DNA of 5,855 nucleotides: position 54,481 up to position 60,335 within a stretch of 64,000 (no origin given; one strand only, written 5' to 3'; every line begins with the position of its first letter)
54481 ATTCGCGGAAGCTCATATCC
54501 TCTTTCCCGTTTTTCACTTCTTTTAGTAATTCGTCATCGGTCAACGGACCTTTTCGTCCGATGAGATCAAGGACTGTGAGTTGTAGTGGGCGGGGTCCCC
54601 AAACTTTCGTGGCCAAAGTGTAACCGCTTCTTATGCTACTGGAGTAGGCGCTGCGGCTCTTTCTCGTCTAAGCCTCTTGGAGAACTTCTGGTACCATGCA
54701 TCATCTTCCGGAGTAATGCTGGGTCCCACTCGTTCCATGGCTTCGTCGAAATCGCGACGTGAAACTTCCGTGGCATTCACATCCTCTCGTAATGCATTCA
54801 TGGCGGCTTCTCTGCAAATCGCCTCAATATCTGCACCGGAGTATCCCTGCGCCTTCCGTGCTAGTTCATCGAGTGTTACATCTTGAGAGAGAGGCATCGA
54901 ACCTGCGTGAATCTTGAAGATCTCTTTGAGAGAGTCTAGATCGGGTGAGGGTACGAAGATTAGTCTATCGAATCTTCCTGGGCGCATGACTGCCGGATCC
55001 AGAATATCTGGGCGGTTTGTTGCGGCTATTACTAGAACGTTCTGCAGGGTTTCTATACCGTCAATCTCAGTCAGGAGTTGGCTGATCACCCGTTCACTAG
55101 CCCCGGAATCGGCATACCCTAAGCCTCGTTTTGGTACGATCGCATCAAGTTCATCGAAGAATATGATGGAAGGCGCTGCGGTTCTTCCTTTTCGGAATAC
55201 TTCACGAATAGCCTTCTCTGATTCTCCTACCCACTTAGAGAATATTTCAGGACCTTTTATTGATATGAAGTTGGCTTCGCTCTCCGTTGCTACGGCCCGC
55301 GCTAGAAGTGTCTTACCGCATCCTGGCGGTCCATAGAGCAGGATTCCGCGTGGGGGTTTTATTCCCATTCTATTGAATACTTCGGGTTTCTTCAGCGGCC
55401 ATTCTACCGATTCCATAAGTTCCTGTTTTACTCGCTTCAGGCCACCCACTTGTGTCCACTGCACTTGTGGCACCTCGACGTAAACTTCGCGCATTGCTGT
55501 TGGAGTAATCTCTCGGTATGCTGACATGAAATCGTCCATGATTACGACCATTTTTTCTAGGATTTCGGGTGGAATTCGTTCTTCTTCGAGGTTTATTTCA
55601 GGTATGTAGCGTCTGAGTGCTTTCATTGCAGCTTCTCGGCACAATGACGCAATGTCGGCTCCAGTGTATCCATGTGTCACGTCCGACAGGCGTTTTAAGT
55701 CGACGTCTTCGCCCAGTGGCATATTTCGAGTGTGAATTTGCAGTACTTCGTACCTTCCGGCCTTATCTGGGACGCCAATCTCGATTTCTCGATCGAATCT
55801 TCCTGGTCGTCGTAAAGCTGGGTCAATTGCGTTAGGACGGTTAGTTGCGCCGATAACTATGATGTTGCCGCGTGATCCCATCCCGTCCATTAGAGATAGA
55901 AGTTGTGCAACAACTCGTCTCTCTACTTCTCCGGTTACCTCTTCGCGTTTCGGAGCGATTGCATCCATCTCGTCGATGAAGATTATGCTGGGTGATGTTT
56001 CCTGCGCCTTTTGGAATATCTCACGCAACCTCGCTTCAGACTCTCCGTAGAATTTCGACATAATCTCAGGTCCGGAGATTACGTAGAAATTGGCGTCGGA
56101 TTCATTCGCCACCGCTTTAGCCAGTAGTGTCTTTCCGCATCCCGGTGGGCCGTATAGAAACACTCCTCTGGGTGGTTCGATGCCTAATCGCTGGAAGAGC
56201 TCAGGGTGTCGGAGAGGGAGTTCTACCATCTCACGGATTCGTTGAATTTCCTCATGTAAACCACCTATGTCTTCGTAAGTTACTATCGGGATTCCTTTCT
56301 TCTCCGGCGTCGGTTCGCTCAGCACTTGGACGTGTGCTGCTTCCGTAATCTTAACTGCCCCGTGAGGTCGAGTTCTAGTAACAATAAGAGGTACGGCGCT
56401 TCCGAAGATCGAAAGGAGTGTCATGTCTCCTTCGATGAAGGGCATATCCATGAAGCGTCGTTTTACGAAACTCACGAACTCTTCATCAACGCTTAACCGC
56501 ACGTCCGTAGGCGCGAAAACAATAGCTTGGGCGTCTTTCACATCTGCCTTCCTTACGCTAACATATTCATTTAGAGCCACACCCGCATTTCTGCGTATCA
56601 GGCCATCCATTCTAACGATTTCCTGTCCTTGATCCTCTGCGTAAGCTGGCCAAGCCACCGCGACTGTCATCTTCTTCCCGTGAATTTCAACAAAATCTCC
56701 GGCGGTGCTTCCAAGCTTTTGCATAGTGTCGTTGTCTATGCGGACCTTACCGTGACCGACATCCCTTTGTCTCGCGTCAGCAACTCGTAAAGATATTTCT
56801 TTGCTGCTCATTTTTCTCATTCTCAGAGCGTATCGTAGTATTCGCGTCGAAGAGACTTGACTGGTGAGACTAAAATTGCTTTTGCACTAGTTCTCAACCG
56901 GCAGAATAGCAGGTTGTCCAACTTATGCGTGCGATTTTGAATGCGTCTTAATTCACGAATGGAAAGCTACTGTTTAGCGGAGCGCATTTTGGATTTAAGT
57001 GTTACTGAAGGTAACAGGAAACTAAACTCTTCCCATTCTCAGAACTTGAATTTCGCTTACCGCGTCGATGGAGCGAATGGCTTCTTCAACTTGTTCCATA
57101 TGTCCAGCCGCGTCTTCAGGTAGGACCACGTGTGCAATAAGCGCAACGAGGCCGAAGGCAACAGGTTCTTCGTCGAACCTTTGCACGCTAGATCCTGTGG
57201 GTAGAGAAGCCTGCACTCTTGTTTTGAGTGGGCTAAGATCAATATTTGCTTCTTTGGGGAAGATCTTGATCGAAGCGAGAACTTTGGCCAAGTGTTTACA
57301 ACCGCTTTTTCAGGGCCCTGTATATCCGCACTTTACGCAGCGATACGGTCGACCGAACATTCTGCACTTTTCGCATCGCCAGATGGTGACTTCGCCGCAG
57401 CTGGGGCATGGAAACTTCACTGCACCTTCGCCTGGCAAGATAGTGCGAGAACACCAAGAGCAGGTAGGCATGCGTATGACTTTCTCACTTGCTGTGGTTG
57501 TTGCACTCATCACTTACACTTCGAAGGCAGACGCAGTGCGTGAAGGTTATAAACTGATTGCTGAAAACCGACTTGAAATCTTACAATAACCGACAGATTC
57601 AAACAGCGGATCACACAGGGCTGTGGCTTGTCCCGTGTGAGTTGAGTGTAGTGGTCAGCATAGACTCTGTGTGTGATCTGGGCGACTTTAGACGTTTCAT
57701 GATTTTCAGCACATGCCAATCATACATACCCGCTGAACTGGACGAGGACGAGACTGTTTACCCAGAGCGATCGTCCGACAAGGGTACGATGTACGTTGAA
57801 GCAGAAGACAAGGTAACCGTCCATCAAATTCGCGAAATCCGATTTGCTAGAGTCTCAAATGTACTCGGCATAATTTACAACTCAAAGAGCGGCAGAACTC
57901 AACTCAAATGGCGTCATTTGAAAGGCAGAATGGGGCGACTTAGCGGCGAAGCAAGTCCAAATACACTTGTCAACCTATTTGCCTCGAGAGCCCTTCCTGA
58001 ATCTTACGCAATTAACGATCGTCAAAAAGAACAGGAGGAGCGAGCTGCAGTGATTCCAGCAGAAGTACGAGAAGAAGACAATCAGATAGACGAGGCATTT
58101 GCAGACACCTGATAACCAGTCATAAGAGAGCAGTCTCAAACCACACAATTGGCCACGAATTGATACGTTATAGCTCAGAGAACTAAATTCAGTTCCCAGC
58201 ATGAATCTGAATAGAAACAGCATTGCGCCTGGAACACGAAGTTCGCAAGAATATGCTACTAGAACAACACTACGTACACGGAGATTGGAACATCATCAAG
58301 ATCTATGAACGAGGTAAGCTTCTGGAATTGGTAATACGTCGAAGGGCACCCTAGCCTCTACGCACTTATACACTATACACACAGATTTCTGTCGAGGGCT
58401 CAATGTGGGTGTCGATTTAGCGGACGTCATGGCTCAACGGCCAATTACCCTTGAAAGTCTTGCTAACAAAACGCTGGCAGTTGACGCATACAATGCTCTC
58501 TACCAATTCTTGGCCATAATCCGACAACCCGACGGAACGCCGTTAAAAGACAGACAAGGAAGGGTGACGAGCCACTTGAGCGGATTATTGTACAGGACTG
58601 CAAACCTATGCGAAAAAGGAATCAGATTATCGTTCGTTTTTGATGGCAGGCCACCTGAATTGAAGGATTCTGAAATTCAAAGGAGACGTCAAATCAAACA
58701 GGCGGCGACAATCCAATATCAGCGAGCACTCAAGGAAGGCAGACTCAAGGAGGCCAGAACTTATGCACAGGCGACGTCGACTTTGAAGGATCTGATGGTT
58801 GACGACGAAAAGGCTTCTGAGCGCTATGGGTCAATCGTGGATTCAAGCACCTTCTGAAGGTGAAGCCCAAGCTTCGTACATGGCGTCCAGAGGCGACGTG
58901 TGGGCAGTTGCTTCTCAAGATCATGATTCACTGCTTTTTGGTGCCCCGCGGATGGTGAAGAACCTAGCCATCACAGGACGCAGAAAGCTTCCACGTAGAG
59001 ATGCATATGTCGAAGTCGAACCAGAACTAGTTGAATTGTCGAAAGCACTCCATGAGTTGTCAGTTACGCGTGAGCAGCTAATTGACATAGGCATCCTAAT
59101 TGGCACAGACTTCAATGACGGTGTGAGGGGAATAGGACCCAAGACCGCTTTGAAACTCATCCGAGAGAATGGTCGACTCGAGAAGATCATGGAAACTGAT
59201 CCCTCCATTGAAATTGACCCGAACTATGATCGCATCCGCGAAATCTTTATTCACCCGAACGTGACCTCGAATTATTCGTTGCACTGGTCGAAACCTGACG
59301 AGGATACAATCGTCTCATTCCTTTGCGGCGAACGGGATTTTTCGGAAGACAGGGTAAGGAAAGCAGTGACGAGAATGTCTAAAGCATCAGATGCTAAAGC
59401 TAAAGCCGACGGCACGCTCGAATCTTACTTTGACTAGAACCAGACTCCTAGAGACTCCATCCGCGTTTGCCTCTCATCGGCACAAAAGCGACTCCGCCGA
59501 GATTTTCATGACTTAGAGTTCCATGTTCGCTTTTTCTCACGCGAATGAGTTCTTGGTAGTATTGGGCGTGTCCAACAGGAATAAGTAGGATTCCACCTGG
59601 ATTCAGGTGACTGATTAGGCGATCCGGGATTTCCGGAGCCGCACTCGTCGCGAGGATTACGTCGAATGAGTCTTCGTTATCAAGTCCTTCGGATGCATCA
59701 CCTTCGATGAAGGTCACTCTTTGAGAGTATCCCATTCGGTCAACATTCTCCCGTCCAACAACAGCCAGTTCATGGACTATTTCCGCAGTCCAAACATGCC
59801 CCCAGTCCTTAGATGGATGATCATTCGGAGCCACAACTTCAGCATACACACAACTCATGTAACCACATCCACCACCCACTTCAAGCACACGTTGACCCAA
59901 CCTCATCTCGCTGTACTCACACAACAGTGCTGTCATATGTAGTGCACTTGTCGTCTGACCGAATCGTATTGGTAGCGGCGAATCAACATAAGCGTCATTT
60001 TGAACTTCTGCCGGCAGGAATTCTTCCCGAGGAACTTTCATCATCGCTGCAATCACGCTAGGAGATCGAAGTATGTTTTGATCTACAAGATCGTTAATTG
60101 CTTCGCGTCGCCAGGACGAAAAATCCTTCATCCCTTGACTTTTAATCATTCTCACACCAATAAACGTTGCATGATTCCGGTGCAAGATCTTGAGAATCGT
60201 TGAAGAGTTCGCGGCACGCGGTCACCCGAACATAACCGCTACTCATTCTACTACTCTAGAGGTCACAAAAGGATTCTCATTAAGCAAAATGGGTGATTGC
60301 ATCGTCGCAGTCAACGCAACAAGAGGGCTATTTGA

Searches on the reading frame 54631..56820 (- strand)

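Call 33: search_protein_families(library=pfam, proteins=[window:54631-56820:-], max_evalue=0.001)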
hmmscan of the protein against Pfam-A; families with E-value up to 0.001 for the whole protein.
window:54631-56820:- (729 aa): 40 families (the best 25 are shown)
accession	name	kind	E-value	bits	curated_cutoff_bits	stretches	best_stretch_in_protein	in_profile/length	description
PF00004.35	AAA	-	4.4e-97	322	21.2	2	220-349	1-130/131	ATPase family associated with various cellular activities (AAA)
PF17862.7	AAA_lid_3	-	1.8e-34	117.2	27.2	2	372-412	1-41/45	AAA+ lid domain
PF02359.24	CDC48_N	-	1.4e-29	102.6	35.1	1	11-93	2-84/85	Cell division protein 48 (CDC48), N-terminal domain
PF13191.12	AAA_16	-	1.2e-15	58.9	32.6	2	208-316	15-129/167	AAA ATPase domain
PF05496.18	RuvB_N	-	1.2e-15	58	27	2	219-296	35-104/159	Holliday junction DNA helicase RuvB P-loop domain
PF02933.23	CDC48_2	-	1.6e-13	50.5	22.4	1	111-172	2-63/64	Cell division protein 48 (CDC48), domain 2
PF13401.12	AAA_22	-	9e-11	42.6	27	0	492-522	7-40/130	AAA domain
PF07728.20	AAA_5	-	1e-10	42.2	22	0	219-290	1-80/139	AAA domain (dynein-related subfamily)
PF06068.19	TIP49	-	1.3e-10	41.4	23.8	1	491-544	51-105/347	TIP49 P-loop domain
PF07724.20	AAA_2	-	2.5e-10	41.1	27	1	221-313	7-101/166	AAA domain (Cdc48 subfamily)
PF13173.12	AAA_14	-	5.1e-10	39.9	27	1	220-291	5-77/129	AAA domain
PF01637.24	ATPase_2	-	7.8e-10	39.4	33.2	1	215-261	18-68/225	ATPase domain predominantly from Archaea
PF13671.12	AAA_33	-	2.5e-09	38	27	1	220-291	2-47/143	AAA domain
PF00910.28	RNA_helicase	-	8.6e-09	36.3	21.5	0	220-245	1-26/105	RNA helicase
PF24883.2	NPHP3_N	-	2.7e-08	34.6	24.8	0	472-515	3-47/164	Nephrocystin 3, N-terminal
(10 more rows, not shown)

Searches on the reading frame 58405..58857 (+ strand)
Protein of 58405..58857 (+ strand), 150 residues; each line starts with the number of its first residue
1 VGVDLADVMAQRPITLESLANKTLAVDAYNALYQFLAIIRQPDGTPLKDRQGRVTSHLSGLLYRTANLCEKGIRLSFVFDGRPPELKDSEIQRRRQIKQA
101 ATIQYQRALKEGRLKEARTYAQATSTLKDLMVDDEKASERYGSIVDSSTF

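Call 33: search_protein_families(library=pfam, proteins=[window:58405-58857:+], max_evalue=0.001)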
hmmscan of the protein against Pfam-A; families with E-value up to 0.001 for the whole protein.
window:58405-58857:+ (150 aa): 1 family
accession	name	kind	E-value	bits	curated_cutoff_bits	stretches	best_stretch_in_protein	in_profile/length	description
PF00752.23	XPG_N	-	1.3e-19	71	22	1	9-100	14-100/101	XPG N-terminal domain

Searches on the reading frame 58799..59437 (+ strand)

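Call 33: search_protein_families(library=pfam, proteins=[window:58799-59437:+], max_evalue=0.001)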
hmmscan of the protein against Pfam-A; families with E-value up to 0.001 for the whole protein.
window:58799-59437:+ (212 aa): 2 families
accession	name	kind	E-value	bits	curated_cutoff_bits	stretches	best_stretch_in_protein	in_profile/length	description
PF00867.23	XPG_I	-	9.1e-27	93.7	24.9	1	13-104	3-89/89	XPG I-region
PF01367.25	5_3_exonuc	-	1.3e-07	32.5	40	1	89-133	1-47/97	5'-3' exonuclease, C-terminal SAM fold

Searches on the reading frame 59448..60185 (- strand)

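Call 33: search_protein_families(library=pfam, proteins=[window:59448-60185:-], max_evalue=0.001)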
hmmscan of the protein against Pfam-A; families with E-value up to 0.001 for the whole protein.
window:59448-60185:- (245 aa): 4 families
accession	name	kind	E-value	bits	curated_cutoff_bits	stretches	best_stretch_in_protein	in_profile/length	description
PF01135.25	PCMT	-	2.8e-50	171.5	20.3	1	28-240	5-208/210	Protein-L-isoaspartate(D-aspartate) O-methyltransferase (PCMT)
PF13847.12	Methyltransf_31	-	3.2e-06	27.3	27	1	97-201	4-108/145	Methyltransferase domain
PF13649.12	Methyltransf_25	-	0.0002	22.4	27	1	100-197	1-96/97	Methyltransferase domain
PF01209.24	Ubie_methyltran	-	0.00047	20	20.1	1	92-182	43-125/233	ubiE/COQ5 methyltransferase family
